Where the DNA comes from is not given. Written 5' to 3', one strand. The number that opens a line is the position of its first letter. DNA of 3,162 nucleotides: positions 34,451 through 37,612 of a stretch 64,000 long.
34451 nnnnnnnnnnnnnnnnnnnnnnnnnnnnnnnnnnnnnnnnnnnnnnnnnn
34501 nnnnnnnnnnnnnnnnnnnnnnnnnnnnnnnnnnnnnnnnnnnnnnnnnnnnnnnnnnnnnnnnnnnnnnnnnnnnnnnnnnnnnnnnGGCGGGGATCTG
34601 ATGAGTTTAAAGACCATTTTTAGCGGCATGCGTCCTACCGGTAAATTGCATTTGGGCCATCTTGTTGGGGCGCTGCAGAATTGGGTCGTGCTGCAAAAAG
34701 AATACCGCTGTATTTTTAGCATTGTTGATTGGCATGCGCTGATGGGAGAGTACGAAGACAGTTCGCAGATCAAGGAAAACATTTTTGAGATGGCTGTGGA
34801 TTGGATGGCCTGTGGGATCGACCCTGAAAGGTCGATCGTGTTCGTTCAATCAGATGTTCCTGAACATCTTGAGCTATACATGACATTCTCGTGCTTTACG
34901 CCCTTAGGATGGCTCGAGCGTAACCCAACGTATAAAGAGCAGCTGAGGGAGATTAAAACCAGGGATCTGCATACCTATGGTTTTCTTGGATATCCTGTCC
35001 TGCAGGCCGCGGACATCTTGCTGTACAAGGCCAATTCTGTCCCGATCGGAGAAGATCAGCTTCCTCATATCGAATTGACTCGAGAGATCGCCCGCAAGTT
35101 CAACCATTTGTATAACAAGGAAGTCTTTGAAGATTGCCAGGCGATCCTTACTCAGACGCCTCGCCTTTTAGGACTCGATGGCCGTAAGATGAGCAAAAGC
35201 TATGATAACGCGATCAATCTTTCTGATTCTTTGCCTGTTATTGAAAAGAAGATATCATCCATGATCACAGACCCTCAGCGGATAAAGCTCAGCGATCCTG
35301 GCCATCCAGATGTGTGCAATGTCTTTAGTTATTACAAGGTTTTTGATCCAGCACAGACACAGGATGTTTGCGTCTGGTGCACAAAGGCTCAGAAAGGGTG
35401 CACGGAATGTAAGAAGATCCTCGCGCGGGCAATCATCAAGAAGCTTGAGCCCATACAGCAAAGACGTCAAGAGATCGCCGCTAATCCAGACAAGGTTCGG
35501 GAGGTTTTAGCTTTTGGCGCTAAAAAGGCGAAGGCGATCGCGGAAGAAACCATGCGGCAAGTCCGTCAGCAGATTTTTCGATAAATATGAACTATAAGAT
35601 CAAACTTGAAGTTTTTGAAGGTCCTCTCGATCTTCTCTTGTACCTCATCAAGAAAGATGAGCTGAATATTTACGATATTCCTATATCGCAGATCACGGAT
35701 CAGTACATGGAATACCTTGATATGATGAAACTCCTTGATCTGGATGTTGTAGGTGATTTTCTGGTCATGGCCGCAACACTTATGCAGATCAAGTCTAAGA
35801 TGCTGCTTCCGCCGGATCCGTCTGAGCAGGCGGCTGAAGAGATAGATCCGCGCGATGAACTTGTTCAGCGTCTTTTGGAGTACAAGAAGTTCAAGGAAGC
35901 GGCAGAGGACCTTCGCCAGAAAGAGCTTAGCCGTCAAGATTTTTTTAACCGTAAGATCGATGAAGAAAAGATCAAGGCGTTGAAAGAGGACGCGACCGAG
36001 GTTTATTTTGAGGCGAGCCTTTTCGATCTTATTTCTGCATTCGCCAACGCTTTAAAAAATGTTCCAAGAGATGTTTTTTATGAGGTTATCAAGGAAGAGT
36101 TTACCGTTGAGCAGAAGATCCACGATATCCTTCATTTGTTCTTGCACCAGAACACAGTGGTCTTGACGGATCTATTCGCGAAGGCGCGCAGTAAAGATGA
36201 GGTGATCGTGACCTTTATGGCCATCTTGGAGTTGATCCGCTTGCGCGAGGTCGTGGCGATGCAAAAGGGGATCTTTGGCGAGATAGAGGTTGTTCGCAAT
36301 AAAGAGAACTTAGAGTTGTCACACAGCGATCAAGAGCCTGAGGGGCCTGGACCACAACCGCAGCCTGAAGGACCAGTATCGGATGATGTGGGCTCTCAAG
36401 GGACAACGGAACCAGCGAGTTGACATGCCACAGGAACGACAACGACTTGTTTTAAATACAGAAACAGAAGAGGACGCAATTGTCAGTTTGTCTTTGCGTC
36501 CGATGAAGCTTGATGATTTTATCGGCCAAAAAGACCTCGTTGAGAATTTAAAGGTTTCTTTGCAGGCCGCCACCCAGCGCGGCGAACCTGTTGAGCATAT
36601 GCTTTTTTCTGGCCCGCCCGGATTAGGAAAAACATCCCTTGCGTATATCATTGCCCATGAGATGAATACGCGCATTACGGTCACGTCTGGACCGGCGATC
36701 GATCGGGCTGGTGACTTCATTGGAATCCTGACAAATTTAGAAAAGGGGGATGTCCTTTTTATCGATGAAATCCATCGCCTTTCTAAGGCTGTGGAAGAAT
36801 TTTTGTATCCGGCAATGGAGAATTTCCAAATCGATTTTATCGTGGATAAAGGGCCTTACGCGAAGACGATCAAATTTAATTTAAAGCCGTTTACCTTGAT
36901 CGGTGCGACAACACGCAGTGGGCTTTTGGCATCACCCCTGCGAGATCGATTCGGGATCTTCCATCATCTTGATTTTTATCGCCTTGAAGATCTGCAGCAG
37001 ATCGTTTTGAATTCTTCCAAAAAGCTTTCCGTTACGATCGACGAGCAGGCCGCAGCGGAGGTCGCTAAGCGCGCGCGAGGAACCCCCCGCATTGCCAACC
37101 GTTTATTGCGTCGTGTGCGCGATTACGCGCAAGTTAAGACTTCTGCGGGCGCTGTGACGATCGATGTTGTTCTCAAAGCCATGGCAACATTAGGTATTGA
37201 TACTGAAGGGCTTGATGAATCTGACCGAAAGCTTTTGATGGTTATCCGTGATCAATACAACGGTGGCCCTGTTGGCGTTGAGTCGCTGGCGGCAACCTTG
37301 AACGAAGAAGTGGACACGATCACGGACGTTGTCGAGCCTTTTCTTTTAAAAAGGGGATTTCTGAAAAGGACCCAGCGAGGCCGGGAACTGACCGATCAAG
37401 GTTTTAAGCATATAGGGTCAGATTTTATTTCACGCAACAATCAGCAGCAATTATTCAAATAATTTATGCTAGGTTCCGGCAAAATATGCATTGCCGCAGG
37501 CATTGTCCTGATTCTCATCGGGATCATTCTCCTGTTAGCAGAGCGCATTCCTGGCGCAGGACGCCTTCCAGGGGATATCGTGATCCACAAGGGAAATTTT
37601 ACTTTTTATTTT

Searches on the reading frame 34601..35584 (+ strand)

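Call 9: search_protein_families(library=pfam, proteins=[window:34601-35584:+])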
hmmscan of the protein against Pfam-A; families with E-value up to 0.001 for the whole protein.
window:34601-35584:+ (327 aa): 1 family
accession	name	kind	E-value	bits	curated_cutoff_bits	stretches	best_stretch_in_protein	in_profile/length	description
PF00579.31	tRNA-synt_1b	-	1.4e-66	225.2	21.1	1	5-282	7-291/292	tRNA synthetases class I (W and Y)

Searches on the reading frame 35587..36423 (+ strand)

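Call 9: search_protein_families(library=pfam, proteins=[window:35587-36423:+])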
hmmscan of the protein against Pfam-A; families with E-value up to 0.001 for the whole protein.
window:35587-36423:+ (278 aa): 1 family
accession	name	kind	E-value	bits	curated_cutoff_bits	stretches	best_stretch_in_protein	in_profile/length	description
PF02616.19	SMC_ScpA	-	2.1e-42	146.2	24.6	1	20-235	1-229/232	Segregation and condensation protein ScpA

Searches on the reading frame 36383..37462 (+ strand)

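Call 9: search_protein_families(library=pfam, proteins=[window:36383-37462:+])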
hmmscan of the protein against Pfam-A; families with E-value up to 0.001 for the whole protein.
window:36383-37462:+ (359 aa): 8 families
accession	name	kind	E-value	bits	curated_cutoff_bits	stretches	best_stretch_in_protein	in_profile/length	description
PF05496.18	RuvB_N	-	1.6e-72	242.9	27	1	38-196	1-159/159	Holliday junction DNA helicase RuvB P-loop domain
PF17864.7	AAA_lid_4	-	3.3e-26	91.3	27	1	199-273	1-74/74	RuvB AAA lid domain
PF05491.19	RuvB_C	-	1.2e-25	89.6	24.7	1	275-344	2-71/72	RuvB C-terminal winged helix domain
PF00004.35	AAA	-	1.4e-20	74.5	21.2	1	73-193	1-126/131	ATPase family associated with various cellular activities (AAA)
PF07728.20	AAA_5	-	8.2e-08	32.8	22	1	72-190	1-139/139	AAA domain (dynein-related subfamily)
PF13191.12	AAA_16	-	2.5e-06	28.5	32.6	0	46-108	2-63/167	AAA ATPase domain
PF01078.27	Mg_chelatase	-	0.00036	20.4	20.3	0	71-90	23-42/207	Magnesium chelatase, subunit ChlI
PF02367.23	TsaE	-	0.00047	20.6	26.6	0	67-102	18-53/128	Threonylcarbamoyl adenosine biosynthesis protein TsaE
